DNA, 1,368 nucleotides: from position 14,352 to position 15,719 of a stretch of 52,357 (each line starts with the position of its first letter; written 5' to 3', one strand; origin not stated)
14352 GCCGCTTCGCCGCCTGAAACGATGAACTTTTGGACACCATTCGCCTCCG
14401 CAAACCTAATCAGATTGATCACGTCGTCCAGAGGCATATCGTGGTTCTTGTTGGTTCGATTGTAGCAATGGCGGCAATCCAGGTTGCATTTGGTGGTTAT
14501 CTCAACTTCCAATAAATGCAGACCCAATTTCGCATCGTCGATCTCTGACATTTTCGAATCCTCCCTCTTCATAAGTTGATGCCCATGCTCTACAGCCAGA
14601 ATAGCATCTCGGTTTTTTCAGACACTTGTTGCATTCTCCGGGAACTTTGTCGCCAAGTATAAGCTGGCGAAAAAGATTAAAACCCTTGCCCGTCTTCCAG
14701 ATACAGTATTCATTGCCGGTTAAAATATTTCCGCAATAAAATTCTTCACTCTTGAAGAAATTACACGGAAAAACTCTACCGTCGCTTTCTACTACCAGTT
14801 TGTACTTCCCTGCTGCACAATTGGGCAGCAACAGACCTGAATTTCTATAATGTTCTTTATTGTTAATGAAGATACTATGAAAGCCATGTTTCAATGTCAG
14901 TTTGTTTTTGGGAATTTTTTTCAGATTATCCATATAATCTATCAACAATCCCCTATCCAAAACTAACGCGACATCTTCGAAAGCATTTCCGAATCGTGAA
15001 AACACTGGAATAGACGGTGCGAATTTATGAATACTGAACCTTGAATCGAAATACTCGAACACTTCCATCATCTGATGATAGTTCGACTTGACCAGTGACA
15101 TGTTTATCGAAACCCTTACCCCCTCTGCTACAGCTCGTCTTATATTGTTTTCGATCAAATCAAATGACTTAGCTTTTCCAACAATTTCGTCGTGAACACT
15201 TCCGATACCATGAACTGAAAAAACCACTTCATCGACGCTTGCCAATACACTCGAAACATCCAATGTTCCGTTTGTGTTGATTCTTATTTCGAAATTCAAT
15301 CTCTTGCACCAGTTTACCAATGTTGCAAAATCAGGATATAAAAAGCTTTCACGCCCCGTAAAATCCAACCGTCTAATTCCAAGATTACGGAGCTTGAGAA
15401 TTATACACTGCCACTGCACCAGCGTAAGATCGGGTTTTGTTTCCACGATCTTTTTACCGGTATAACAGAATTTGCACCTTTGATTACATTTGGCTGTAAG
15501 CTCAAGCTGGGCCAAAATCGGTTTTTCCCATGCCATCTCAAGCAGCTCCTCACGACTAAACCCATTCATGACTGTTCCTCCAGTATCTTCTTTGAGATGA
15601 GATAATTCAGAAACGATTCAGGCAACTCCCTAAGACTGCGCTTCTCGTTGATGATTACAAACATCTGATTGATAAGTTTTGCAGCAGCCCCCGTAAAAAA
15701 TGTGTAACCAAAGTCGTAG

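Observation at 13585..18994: Seven-gene RiPP-like operon with three radical-SAM/SPASM enzymes, a PP-loop ATPase and a methyltransferase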

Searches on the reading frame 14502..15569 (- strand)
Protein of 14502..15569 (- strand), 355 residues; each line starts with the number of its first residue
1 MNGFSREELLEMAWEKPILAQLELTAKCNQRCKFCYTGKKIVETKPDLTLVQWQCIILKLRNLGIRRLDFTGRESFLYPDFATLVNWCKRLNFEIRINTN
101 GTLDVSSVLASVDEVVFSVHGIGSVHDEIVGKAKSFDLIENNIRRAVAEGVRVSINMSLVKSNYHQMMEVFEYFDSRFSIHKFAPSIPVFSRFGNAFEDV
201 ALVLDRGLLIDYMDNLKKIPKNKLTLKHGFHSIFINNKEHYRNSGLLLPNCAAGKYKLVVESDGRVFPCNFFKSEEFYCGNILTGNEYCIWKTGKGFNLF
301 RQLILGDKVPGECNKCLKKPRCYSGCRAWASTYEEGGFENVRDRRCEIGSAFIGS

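Call 3: search_protein_families(library=pfam, proteins=[window:14502-15569:-], max_evalue=0.01)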
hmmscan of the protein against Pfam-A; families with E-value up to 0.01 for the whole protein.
window:14502-15569:- (355 aa): 2 families
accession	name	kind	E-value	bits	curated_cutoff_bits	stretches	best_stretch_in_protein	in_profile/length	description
PF04055.27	Radical_SAM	-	2.4e-16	60.8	29.5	1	23-173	2-165/166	Radical SAM superfamily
PF13186.11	SPASM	-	2.6e-06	28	21.5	1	251-316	1-66/67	Iron-sulfur cluster-binding domain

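Call 4: search_protein_families(library=ncbifam, proteins=[window:14502-15569:-], max_evalue=0.01)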
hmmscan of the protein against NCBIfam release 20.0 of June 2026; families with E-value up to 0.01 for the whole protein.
window:14502-15569:- (355 aa): 58 families (the best 25 are shown)
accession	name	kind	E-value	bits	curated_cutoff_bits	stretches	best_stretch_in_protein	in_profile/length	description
TIGR03962.1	mycofact_rSAM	equivalog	1.6e-24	86.7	265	1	8-328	2-315/339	mycofactocin radical SAM maturase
NF050035.1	rSAM_WgK_link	exception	1.5e-21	76.8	650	2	14-173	5-170/367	radical SAM/SPASM peptide maturase WgkB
TIGR03913.1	rad_SAM_trio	equivalog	4.8e-20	71.4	591.75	1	17-332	18-340/477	GDL motif peptide-associated radical SAM/SPASM maturase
TIGR02109.1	PQQ_syn_pqqE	equivalog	6.9e-19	68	381.35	1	16-331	5-317/358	pyrroloquinoline quinone biosynthesis protein PqqE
NF045574.1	sacti_mat_StsB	exception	8.5e-19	67.7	625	1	23-330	101-399/466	StsB family radical SAM/SPASM domain sactipeptide maturase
TIGR04054.1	rSAM_NirJ1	equivalog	3.1e-18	65.6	650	1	22-176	40-199/387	putative heme d1 biosynthesis radical SAM protein NirJ1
TIGR04051.1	rSAM_NirJ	equivalog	1.1e-17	64.1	515.45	1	23-187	7-175/354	heme d1 biosynthesis radical SAM protein NirJ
TIGR04251.1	SCM_rSAM_ScmF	equivalog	3.3e-17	62.9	400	1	23-328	9-323/353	SynChlorMet cassette radical SAM/SPASM protein ScmF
TIGR04055.1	rSAM_NirJ2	equivalog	3.9e-17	62.8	500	1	24-338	6-315/326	putative heme d1 biosynthesis radical SAM protein NirJ2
TIGR04403.1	rSAM_skfB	equivalog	3.7e-16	58.9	300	1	17-284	103-360/402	sporulation killing factor system radical SAM maturase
TIGR04347.1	pseudo_SAM_Halo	equivalog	2e-15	57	525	1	5-174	26-199/390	TIGR04347 family pseudo-SAM/SPASM protein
TIGR02668.1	moaA_archaeal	equivalog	3.7e-15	55.7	325.25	1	22-176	14-175/303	GTP 3',8-cyclase MoaA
TIGR04317.1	W_rSAM_matur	equivalog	1.3e-14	54.1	380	1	22-273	8-259/349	tungsten cofactor oxidoreductase radical SAM maturase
TIGR04546.1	rSAM_ahbC_deAc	equivalog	1.7e-14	53.5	650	1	9-176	30-202/390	12,18-didecarboxysiroheme deacetylase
TIGR04303.1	GeoRSP_rSAM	equivalog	3.5e-14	53.1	400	1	18-332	5-312/325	GeoRSP system radical SAM/SPASM protein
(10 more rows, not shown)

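Call 8: search_protein_families(library=padloc, proteins=[window:14502-15569:-], max_evalue=0.01)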
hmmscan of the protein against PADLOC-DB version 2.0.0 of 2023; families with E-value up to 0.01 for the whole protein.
window:14502-15569:- (355 aa): 3 families
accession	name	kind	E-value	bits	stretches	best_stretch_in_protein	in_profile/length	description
PDLC02903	pVip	-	2e-15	55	1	23-169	5-155/257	Viperins not associated with kinases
PDLC02904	pVip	-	3.5e-15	54.2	1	21-169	6-159/262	Viperins associated with kinases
PDLC02905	pVip-kinase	-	0.00012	19.5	1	23-110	187-278/474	Viperin-kinase fusion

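Call 9: search_protein_families(library=phrogs, proteins=[window:14502-15569:-], max_evalue=0.01)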
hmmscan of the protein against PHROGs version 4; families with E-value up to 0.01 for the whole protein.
window:14502-15569:- (355 aa): 6 families
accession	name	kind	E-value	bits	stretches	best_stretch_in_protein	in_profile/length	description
phrog_1802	-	other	8.1e-15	55.7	1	21-348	47-390/556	radical SAM domain-containing protein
phrog_27238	-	other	9.3e-15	55.6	1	20-175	25-183/338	radical SAM domain-containing protein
phrog_21308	-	other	2.1e-07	30.4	1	21-222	416-627/735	radical SAM domain-containing protein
phrog_2076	-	moron, auxiliary metabolic gene and host takeover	2.4e-06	28.3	1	25-170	38-190/247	QueE-like radical SAM domain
phrog_15140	-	other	0.00026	21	1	24-179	93-257/366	radical SAM domain-containing protein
phrog_13987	-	other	0.0097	16.2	0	18-108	15-108/274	radical SAM domain-containing protein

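Call 48: find_encoding_contigs(protein=window:14502-15569:-, flank=3000, max_places=10)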
Protein window:14502-15569:- (355 aa): 6 contigs read that carry it; 5 places shown.
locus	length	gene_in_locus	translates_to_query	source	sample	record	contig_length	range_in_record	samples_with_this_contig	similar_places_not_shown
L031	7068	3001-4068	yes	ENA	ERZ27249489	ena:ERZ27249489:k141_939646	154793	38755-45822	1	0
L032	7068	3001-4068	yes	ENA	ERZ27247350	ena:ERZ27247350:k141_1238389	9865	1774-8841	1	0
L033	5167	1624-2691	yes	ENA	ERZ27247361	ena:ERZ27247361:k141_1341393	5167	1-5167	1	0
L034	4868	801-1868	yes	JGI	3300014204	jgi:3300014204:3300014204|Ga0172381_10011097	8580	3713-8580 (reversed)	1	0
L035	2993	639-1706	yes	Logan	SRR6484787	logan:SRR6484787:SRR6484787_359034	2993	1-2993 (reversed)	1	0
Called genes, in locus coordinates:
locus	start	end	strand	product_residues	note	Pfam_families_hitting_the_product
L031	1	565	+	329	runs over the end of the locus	-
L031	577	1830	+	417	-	PF04055:Radical_SAM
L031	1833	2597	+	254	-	PF01209:Ubie_methyltran (weak), PF13489:Methyltransf_23, PF01728:FtsJ (faint), PF13847:Methyltransf_31, PF08241:Methyltransf_11, PF08242:Methyltransf_12, PF13649:Methyltransf_25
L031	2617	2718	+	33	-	-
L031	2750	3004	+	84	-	-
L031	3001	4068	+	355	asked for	PF04055:Radical_SAM, PF13186:SPASM (weak)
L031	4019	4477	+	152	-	PF13353:Fer4_12 (weak), PF04055:Radical_SAM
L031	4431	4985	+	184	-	PF13186:SPASM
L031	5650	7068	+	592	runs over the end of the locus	PF12728:HTH_17 (weak), PF00376:MerR, PF13411:MerR_1, PF12161:HsdM_N, PF02384:N6_Mtase, PF07669:Eco57I (weak)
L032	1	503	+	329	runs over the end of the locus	-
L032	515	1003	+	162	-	-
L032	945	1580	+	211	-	PF04055:Radical_SAM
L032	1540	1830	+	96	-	-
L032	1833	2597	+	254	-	PF01209:Ubie_methyltran (weak), PF13489:Methyltransf_23, PF01728:FtsJ (faint), PF13847:Methyltransf_31, PF08241:Methyltransf_11, PF08242:Methyltransf_12, PF13649:Methyltransf_25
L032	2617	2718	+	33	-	-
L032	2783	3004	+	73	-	-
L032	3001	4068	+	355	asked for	PF04055:Radical_SAM, PF13186:SPASM (weak)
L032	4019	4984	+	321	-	PF04055:Radical_SAM, PF13353:Fer4_12 (weak), PF13186:SPASM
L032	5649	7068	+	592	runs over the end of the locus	PF12728:HTH_17 (weak), PF00376:MerR, PF13411:MerR_1, PF12161:HsdM_N, PF02384:N6_Mtase, PF07669:Eco57I (weak)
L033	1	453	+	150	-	?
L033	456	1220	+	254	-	PF01209:Ubie_methyltran (weak), PF13489:Methyltransf_23, PF01728:FtsJ (faint), PF13847:Methyltransf_31, PF08241:Methyltransf_11, PF08242:Methyltransf_12, PF13649:Methyltransf_25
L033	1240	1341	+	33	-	-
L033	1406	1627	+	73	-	-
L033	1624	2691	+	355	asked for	PF04055:Radical_SAM, PF13186:SPASM (weak)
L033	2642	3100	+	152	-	PF13353:Fer4_12 (weak), PF04055:Radical_SAM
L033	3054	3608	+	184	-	PF13186:SPASM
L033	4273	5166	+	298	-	?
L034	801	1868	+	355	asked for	PF04055:Radical_SAM, PF13186:SPASM (weak)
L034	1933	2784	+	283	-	PF04055:Radical_SAM, PF13186:SPASM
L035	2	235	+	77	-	?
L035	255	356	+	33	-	-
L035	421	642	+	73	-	-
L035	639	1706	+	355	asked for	PF04055:Radical_SAM, PF13186:SPASM (weak)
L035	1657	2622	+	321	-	PF04055:Radical_SAM, PF13353:Fer4_12 (weak), PF13186:SPASM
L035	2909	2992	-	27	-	?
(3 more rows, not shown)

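Call 60: search_solved_structures(query=window:14502-15569:-, max_evalue=0.001)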
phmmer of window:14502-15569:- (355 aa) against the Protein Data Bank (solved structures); distinct sequences matched with E-value up to 0.001: 11.
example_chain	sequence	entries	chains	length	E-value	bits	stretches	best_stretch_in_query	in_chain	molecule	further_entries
6efn_A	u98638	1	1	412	1.1e-12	50.6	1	17-282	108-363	Sporulation killing factor maturation protein SkfB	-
6c8v_A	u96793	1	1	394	2.9e-09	39.4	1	17-331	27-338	Coenzyme PQQ synthesis protein E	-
9dfu_A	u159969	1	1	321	6.4e-08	34.9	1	15-103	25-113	Radical SAM core domain-containing protein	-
9dfn_A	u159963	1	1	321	1.5e-07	33.7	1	15-103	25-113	Radical SAM core domain-containing protein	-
9dfw_A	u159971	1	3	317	8.1e-07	31.3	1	15-105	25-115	Radical SAM core domain-containing protein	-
9dgw_A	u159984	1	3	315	8.2e-07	31.3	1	15-105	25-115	Radical SAM core domain-containing protein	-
6b4c_A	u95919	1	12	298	1.2e-06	30.8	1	16-105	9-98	Viperin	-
7n7i_A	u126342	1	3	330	1.4e-06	30.5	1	16-105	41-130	Viperin-like enzyme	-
4k37_A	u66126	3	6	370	1.7e-05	27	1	257-339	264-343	Anaerobic sulfatase-maturating enzyme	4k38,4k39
4k36_A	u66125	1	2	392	1.9e-05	26.8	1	257-339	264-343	Anaerobic sulfatase-maturating enzyme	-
5v1q_A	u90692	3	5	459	2.1e-05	26.7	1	26-346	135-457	Radical SAM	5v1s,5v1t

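Call 62: search_solved_structures(query=L035:1657-2622:+, max_evalue=0.001)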
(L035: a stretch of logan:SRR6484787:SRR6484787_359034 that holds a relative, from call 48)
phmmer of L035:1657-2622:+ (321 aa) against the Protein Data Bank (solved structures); distinct sequences matched with E-value up to 0.001: 6.
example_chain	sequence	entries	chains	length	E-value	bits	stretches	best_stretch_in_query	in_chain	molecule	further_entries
5v1q_A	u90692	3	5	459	1.5e-10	43.7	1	19-310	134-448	Radical SAM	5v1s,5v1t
6efn_A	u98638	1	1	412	4.6e-10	42.2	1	16-270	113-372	Sporulation killing factor maturation protein SkfB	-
6c8v_A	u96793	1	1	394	4e-08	35.8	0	239-310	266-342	Coenzyme PQQ synthesis protein E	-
4k37_A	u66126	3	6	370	5.9e-08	35.2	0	226-303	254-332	Anaerobic sulfatase-maturating enzyme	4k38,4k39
4k36_A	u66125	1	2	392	7.2e-08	34.9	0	226-303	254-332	Anaerobic sulfatase-maturating enzyme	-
8wm2_A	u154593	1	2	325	0.00026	23.3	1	16-182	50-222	Fe-S radical SAM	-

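Call 83: search_protein_families(library=ncbifam, proteins=[L035:1657-2622:+], max_evalue=1e-10)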
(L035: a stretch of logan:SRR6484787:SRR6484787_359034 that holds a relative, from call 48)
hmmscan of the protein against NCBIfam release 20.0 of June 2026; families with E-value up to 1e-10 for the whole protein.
L035:1657-2622:+ (321 aa): 27 families (the best 25 are shown)
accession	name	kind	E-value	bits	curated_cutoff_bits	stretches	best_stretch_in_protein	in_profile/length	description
TIGR04055.1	rSAM_NirJ2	equivalog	7.1e-36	124.4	500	1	17-320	5-323/326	putative heme d1 biosynthesis radical SAM protein NirJ2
TIGR04545.1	rSAM_ahbD_hemeb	equivalog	5.6e-31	108.2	500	1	15-308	3-324/339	heme b synthase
TIGR04053.2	TIGR04053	equivalog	4.3e-28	98.6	395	1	221-320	264-363/366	TIGR04053 family radical SAM/SPASM domain-containing protein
TIGR04303.1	GeoRSP_rSAM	equivalog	1.5e-27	97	400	1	17-319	10-324/325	GeoRSP system radical SAM/SPASM protein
NF050035.1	rSAM_WgK_link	exception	9.9e-23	80.7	650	1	232-320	268-362/367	radical SAM/SPASM peptide maturase WgkB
TIGR03962.1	mycofact_rSAM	equivalog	8.5e-22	77.8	265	1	14-321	14-333/339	mycofactocin radical SAM maturase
TIGR04340.1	rSAM_ACGX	hypoth_equivalog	3.6e-20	72.5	400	1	16-321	7-339/341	radical SAM/SPASM domain protein, ACGX system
TIGR04082.1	rSAM_for_selen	equivalog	2e-18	66.4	350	1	14-305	201-500/516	thio(seleno)oxazole modification radical SAM maturase SbtM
TIGR04054.1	rSAM_NirJ1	equivalog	4e-18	65.2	650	0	17-117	41-143/387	putative heme d1 biosynthesis radical SAM protein NirJ1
TIGR02109.1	PQQ_syn_pqqE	equivalog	3.6e-17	62.3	381.35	0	239-320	245-331/358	pyrroloquinoline quinone biosynthesis protein PqqE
TIGR04133.1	rSAM_w_lipo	hypoth_equivalog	5.9e-16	58.3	425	0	233-302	261-331/350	TIGR04133 family radical SAM/SPASM protein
TIGR04250.1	SCM_rSAM_ScmE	equivalog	6.8e-16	58.1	400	1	14-314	5-340/358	SynChlorMet cassette radical SAM/SPASM protein ScmE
TIGR04051.1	rSAM_NirJ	equivalog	6.2e-15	55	515.45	0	18-115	8-109/354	heme d1 biosynthesis radical SAM protein NirJ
TIGR04251.1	SCM_rSAM_ScmF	equivalog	2.9e-14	53.2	400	1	12-315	4-335/353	SynChlorMet cassette radical SAM/SPASM protein ScmF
TIGR04304.1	GeoRSP_SPASM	equivalog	7.8e-14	51.5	300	1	230-319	202-292/293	GeoRSP system SPASM domain protein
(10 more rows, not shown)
